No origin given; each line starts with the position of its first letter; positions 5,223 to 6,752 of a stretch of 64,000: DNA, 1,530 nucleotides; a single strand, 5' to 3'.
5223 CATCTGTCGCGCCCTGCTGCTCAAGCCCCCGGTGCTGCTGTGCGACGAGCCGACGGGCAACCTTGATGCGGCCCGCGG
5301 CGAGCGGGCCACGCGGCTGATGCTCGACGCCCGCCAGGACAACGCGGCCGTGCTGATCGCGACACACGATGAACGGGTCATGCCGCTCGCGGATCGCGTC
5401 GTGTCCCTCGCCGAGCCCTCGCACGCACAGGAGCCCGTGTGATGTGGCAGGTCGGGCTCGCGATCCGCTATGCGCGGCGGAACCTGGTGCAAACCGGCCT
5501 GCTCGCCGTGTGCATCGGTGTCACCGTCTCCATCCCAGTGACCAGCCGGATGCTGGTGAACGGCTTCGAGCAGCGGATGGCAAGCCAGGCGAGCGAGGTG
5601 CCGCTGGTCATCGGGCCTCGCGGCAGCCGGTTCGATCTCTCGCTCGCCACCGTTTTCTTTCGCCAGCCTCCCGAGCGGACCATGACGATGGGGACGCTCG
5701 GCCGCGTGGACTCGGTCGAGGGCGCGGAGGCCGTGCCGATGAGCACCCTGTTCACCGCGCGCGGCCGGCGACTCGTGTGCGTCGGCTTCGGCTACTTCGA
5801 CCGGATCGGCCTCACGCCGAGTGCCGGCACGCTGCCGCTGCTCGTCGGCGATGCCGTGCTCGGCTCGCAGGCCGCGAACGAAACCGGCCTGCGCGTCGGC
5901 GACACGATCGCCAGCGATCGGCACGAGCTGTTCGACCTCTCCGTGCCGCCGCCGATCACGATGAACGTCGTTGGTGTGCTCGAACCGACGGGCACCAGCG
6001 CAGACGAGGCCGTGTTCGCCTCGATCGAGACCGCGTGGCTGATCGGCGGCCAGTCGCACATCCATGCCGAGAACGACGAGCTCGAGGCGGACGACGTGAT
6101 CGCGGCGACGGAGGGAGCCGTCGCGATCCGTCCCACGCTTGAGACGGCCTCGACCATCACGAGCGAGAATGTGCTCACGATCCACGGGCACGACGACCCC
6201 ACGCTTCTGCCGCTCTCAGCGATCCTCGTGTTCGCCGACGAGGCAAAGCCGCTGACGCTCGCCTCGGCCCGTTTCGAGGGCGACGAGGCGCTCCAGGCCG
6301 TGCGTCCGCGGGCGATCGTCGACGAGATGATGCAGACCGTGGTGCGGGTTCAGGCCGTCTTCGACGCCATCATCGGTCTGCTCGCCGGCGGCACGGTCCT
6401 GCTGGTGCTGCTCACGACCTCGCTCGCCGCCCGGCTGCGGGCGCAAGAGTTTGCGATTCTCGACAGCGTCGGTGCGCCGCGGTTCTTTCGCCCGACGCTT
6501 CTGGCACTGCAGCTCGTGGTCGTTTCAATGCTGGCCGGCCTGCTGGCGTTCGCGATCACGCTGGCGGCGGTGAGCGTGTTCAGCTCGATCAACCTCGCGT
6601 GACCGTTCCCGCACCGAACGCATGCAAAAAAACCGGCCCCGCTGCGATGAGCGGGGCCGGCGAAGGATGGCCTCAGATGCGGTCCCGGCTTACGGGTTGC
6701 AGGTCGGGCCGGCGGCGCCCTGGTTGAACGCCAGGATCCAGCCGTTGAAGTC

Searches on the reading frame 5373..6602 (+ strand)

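Call 9: search_protein_families(library=pfam, max_evalue=0.01, proteins=[window:5373-6602:+])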
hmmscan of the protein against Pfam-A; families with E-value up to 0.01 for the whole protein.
window:5373-6602:+ (409 aa): 1 family
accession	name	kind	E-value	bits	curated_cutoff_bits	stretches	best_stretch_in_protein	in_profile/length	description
PF02687.27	FtsX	-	0.001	19.6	25.5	1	333-403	3-73/120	FtsX-like permease C-terminal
